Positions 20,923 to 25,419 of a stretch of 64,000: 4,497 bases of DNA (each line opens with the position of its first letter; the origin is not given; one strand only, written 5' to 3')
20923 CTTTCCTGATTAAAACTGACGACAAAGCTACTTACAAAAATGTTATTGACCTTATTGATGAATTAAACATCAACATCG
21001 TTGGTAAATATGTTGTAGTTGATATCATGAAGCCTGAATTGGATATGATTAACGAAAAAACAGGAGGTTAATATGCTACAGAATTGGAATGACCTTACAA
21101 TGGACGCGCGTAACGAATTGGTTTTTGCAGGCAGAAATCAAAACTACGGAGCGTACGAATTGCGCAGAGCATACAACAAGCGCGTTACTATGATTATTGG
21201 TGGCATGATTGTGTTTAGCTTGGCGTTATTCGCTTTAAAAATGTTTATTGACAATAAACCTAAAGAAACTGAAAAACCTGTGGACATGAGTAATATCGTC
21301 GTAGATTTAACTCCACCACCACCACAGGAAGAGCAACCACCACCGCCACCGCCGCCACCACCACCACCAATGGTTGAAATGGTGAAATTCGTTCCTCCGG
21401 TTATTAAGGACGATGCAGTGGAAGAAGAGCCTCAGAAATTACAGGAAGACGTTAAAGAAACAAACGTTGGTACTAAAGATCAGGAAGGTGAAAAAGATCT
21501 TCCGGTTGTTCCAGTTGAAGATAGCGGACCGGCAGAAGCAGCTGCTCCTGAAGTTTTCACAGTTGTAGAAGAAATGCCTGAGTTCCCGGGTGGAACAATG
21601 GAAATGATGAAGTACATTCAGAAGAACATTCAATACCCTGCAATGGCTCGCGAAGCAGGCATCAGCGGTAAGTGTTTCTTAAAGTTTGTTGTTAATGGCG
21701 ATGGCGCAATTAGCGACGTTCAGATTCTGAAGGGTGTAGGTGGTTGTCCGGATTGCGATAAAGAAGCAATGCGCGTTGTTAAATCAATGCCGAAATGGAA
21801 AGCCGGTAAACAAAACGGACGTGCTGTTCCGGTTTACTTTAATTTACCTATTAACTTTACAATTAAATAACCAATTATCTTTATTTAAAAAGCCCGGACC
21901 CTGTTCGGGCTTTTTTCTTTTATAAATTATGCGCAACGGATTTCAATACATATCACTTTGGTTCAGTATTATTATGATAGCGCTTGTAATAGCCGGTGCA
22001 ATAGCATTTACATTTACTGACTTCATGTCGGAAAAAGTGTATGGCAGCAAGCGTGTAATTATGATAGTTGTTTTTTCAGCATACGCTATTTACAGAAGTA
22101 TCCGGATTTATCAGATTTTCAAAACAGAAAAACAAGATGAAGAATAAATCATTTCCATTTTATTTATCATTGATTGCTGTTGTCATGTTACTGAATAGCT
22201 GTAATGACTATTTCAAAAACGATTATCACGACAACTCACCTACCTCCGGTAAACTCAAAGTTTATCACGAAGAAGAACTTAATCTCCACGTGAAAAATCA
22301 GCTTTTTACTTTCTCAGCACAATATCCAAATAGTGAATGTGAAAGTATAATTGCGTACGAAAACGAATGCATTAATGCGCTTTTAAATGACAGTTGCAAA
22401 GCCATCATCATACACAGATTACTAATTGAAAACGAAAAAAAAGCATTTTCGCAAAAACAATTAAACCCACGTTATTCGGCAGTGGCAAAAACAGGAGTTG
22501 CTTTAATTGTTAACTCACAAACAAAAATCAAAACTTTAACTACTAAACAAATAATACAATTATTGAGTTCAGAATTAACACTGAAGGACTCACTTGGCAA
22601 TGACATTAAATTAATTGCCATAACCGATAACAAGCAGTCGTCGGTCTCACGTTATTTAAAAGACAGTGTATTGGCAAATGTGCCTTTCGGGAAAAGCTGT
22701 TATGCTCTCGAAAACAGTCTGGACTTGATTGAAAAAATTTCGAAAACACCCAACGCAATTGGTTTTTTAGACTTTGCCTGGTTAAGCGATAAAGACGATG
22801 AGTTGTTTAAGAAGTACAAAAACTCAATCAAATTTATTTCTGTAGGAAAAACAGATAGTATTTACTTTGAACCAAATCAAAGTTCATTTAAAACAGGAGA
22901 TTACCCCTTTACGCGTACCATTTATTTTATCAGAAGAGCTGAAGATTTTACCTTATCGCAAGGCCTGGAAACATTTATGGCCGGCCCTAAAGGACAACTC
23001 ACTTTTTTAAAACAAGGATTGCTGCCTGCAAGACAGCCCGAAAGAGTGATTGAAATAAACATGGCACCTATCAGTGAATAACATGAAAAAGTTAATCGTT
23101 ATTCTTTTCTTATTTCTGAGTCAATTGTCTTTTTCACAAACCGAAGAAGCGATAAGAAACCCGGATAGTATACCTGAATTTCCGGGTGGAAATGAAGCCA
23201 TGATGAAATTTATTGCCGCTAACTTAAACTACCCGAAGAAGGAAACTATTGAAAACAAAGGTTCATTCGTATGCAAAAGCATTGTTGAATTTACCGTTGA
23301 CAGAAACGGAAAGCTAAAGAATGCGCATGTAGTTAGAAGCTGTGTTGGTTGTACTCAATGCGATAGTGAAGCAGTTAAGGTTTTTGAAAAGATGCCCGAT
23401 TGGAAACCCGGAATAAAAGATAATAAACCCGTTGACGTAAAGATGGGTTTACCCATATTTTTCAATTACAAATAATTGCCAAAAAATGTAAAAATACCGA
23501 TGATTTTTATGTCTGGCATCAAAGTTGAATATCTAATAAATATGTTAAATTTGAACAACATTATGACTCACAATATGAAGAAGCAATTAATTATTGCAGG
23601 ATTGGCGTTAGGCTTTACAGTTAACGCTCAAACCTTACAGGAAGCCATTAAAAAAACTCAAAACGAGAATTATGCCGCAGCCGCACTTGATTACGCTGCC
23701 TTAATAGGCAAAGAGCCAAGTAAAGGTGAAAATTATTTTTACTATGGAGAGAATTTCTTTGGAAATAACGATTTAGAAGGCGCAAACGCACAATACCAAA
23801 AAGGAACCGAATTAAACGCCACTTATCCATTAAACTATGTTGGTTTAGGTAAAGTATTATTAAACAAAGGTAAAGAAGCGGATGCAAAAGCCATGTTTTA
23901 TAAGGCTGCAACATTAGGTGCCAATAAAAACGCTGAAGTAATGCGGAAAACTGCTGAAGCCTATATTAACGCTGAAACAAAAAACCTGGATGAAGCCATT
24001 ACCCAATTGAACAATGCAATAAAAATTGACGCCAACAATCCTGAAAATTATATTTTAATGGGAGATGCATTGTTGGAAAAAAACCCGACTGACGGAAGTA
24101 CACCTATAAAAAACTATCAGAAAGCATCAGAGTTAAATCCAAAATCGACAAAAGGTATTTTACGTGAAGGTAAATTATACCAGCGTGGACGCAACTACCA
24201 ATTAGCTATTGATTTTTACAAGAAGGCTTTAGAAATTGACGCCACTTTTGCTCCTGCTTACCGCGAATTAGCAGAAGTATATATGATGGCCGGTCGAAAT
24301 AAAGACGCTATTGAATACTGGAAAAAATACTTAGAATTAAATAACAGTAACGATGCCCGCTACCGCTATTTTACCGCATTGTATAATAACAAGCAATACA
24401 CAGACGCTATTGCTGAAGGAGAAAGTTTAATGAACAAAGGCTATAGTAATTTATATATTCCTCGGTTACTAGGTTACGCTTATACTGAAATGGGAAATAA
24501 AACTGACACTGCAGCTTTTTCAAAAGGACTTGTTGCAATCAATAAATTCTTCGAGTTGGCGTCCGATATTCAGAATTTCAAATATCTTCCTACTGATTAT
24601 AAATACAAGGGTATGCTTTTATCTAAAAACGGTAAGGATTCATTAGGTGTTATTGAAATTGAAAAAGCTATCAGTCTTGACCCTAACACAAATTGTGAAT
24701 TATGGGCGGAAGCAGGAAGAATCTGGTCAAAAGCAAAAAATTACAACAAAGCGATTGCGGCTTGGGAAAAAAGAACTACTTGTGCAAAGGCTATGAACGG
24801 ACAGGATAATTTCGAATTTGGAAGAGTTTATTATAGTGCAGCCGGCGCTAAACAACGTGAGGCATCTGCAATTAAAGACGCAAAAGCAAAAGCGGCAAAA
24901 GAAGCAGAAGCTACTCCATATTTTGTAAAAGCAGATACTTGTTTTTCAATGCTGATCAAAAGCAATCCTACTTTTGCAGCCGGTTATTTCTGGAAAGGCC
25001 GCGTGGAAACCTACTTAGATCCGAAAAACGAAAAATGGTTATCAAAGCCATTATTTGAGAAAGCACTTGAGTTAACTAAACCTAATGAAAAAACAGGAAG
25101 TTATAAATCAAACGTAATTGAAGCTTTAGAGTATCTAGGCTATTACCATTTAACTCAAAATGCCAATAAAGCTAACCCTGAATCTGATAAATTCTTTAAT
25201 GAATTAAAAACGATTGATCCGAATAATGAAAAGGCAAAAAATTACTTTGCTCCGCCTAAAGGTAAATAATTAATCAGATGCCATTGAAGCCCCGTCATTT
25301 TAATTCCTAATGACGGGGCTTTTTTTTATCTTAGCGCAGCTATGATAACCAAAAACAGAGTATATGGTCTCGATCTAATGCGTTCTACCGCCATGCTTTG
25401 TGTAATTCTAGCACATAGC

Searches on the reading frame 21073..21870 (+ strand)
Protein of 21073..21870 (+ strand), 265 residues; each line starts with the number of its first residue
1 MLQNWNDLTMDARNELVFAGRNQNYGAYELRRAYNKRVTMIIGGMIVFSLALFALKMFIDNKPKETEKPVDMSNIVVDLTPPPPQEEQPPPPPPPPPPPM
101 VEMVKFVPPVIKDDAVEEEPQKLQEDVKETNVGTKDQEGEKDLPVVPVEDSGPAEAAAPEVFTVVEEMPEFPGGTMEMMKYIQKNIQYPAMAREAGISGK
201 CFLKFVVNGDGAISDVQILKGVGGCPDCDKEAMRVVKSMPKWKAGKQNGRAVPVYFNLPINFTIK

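Call 41: search_protein_families(library=pfam, proteins=[window:21073-21870:+], max_evalue=0.001)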
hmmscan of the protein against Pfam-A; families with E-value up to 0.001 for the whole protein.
window:21073-21870:+ (265 aa): 1 family
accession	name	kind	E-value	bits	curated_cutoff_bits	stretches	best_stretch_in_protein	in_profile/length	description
PF03544.19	TonB_C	-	9.9e-19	68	24.6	1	185-264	2-79/79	Gram-negative bacterial TonB protein C-terminal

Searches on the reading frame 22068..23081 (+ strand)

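Call 39: search_protein_families(library=pfam, proteins=[window:22068-23081:+], max_evalue=0.001)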
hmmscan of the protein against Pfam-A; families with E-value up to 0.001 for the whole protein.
window:22068-23081:+ (337 aa): 1 family
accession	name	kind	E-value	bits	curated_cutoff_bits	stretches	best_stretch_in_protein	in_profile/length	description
PF12849.12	PBP_like_2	-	2.5e-19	70.5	27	1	80-304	29-260/267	PBP superfamily domain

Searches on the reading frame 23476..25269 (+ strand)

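Call 39: search_protein_families(library=pfam, proteins=[window:23476-25269:+], max_evalue=0.001)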
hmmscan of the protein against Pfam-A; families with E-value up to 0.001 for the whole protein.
window:23476-25269:+ (597 aa): 12 families
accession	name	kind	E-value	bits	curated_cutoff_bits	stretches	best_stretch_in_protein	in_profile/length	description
PF07719.23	TPR_2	-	2.3e-16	58.9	27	1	259-292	1-34/34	Tetratricopeptide repeat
PF13414.12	TPR_11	-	4.1e-16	58.8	26.8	3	168-202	7-41/42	TPR repeat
PF13431.12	TPR_17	-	5.9e-13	48.4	24.4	1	247-280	1-34/34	Tetratricopeptide repeat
PF14559.12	TPR_19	-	6.5e-13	49.2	25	1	240-301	6-66/68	Tetratricopeptide repeat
PF00515.34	TPR_1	-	3.5e-12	46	27.8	1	231-256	7-32/34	Tetratricopeptide repeat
PF13181.12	TPR_8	-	2.2e-10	40.3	25.7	0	232-256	8-32/34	Tetratricopeptide repeat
PF13428.12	TPR_14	-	3.9e-10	39.8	23.5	0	261-295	3-37/44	Tetratricopeptide repeat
PF13432.12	TPR_16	-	6.6e-08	33.3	32.7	0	229-291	1-63/65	Tetratricopeptide repeat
PF23914.1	TPR_CcmH_CycH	-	9.8e-07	29.2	42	1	185-296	46-158/158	Cytochrome c-type biogenesis protein H TPR domain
PF13424.12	TPR_12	-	1.2e-06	29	30.1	0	259-292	3-36/77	Tetratricopeptide repeat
PF25062.1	ARM_TT21_N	-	5.1e-06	26.8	40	0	162-273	107-216/222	Tetratricopeptide repeat protein 21 N-terminal ARM repeat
PF24575.1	TPR_Slam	-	0.00017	22.4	35.2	0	212-275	36-97/104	Surface lipoprotein assembly modifier, N-terminal TPR repeats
